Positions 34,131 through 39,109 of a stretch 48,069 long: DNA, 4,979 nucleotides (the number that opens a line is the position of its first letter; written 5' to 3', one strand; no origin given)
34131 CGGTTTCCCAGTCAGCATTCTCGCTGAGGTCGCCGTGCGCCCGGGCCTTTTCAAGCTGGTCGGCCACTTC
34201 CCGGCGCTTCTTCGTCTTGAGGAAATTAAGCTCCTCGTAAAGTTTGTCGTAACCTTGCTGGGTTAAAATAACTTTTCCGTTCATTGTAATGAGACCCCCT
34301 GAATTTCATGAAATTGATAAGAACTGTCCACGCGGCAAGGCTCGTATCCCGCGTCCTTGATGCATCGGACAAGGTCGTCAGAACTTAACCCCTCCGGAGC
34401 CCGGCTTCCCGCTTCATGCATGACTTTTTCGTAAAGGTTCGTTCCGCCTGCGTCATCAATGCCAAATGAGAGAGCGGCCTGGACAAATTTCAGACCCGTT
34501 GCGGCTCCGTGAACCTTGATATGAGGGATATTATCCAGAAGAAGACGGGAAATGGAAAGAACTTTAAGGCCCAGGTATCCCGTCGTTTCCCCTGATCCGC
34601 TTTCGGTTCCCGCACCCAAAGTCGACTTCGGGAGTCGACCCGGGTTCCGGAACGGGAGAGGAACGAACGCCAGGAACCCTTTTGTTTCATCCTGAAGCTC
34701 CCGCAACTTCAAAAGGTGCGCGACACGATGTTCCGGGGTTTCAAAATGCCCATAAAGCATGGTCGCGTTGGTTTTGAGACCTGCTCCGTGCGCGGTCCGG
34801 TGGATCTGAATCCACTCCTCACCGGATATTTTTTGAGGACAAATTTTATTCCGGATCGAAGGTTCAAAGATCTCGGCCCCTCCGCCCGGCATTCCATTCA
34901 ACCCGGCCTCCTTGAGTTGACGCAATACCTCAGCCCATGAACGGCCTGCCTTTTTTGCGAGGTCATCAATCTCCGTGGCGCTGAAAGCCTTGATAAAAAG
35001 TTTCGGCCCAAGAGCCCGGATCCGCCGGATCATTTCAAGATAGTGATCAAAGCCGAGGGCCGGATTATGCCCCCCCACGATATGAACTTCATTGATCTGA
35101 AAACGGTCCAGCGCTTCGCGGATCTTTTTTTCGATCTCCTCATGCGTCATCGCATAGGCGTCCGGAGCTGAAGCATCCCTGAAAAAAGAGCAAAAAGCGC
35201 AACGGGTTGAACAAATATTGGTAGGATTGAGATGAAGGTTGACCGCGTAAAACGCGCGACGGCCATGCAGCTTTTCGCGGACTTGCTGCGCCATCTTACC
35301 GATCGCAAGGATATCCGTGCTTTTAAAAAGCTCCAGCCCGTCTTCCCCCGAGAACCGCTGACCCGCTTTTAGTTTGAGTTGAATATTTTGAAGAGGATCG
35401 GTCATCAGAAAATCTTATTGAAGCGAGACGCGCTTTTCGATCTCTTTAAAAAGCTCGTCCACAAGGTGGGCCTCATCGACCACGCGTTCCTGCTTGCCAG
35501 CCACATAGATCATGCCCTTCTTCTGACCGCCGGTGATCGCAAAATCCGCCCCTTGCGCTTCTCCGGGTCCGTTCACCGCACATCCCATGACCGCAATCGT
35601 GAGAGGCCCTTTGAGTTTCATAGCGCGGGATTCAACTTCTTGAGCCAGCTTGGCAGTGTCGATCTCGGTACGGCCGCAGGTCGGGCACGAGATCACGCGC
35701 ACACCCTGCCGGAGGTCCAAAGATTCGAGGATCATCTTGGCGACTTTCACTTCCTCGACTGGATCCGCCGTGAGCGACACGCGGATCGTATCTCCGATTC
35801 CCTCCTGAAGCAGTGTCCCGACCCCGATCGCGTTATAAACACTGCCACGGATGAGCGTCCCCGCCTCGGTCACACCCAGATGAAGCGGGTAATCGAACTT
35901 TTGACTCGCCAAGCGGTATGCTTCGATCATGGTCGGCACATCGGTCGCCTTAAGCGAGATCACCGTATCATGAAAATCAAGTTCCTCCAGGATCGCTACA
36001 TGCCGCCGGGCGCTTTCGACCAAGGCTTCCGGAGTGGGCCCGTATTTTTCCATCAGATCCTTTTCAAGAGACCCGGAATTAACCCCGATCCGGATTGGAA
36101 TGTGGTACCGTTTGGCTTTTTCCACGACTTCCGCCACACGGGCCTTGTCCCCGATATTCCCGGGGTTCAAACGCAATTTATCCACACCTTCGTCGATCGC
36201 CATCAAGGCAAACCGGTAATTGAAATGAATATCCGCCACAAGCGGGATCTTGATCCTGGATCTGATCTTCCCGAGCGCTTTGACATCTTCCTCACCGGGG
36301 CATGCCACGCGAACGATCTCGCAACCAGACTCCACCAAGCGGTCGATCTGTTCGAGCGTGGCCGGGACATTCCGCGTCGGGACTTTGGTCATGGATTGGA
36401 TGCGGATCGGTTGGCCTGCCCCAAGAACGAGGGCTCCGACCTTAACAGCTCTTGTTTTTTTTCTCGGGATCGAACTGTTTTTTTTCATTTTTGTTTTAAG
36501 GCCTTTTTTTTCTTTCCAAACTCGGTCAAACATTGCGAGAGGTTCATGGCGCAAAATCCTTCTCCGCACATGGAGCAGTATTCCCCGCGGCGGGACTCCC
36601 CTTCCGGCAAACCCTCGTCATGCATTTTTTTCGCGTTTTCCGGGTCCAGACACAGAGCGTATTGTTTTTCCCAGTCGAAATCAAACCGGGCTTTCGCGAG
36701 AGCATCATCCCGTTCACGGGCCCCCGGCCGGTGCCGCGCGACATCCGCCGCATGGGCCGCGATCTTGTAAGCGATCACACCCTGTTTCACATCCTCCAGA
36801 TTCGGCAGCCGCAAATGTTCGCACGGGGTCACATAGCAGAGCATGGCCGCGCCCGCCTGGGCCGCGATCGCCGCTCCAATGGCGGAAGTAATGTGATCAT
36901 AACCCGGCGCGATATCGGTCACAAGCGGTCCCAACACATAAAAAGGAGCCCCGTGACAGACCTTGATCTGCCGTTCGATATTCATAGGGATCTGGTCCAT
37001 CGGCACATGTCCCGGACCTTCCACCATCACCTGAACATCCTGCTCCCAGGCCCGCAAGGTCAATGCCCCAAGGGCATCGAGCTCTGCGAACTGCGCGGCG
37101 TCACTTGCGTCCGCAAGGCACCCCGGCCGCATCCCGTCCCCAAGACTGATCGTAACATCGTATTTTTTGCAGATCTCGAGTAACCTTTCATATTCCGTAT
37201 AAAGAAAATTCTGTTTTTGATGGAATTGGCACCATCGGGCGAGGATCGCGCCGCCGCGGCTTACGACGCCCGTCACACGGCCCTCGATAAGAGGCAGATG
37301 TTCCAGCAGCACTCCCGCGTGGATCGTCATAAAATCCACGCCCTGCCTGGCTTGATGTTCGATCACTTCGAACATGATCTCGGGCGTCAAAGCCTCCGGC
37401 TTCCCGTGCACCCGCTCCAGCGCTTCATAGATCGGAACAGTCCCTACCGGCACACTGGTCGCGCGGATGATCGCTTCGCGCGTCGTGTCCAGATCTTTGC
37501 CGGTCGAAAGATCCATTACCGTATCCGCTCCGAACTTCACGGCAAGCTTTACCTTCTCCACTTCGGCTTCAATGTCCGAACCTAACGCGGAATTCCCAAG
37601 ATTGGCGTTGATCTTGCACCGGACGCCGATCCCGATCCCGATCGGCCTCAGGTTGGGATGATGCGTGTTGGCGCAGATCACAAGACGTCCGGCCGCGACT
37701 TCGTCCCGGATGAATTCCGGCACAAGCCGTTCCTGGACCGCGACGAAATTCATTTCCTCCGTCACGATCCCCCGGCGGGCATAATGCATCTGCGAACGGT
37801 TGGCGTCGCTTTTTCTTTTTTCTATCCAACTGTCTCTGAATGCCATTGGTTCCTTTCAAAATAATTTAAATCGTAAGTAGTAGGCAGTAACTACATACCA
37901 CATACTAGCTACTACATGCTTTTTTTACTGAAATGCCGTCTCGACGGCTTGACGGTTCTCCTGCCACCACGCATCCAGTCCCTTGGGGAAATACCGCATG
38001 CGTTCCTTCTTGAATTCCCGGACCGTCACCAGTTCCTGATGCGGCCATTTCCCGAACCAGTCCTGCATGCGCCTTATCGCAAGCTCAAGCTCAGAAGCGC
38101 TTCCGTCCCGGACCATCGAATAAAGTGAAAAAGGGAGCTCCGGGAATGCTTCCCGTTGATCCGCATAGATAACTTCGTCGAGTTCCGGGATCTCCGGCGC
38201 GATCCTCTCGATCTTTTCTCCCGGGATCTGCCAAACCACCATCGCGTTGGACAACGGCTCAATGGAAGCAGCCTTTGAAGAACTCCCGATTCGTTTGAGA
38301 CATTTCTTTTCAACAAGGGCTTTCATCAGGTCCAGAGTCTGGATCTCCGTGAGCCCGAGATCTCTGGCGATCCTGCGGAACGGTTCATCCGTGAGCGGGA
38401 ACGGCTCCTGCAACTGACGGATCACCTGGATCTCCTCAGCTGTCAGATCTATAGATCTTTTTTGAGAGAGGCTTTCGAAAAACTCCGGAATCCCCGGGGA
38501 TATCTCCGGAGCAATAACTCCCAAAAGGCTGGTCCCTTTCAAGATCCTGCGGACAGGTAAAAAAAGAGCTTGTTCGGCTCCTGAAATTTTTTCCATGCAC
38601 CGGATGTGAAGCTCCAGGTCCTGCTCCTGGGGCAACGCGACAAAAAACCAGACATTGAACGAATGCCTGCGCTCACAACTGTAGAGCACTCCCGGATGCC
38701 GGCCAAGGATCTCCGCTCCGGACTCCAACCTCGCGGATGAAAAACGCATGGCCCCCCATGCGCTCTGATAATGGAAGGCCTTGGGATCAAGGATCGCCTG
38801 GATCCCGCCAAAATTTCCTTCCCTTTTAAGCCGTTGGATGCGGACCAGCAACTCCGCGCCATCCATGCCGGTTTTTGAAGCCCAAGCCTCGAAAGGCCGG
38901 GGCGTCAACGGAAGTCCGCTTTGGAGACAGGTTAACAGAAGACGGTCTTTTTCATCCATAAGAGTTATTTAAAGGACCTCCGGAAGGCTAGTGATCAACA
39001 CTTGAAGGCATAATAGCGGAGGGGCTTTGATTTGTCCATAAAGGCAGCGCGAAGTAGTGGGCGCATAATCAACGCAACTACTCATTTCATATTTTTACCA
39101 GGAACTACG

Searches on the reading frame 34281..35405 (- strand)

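Call 54: search_protein_families(library=pfam, proteins=[window:34281-35405:-], max_evalue=0.00001)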
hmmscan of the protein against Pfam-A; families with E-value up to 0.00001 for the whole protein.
window:34281-35405:- (374 aa): 2 families
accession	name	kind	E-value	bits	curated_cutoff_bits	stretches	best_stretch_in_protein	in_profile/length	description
PF04055.27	Radical_SAM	-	9.6e-21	75.1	29.5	1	60-231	2-163/166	Radical SAM superfamily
PF19288.4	CofH_C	-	1.1e-13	51.6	27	1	242-368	2-121/125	CofH/MqnC C-terminal region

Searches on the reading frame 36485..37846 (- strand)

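Call 54: search_protein_families(library=pfam, proteins=[window:36485-37846:-], max_evalue=0.00001)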
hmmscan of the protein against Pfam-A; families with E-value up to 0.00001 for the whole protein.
window:36485-37846:- (453 aa): 1 family
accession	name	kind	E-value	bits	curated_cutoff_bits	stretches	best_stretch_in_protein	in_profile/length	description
PF01964.24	ThiC_Rad_SAM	-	2.7e-190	633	25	1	19-437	2-418/420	Radical SAM ThiC family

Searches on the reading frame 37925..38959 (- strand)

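Call 54: search_protein_families(library=pfam, proteins=[window:37925-38959:-], max_evalue=0.00001)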
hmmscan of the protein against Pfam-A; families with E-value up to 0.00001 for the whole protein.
window:37925-38959:- (344 aa): 3 families
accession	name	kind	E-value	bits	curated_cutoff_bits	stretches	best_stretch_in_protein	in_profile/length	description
PF22451.2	NirdL-like_HTH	-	5.9e-26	90.2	27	2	5-48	1-44/47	Siroheme decarboxylase NirDL-like HTH domain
PF17805.7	AsnC_trans_reg2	-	8.8e-22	77.5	27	2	237-317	6-86/86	AsnC-like ligand binding domain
PF13404.12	HTH_AsnC-type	-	6.9e-08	32.6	27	0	1-45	1-42/42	AsnC-type helix-turn-helix domain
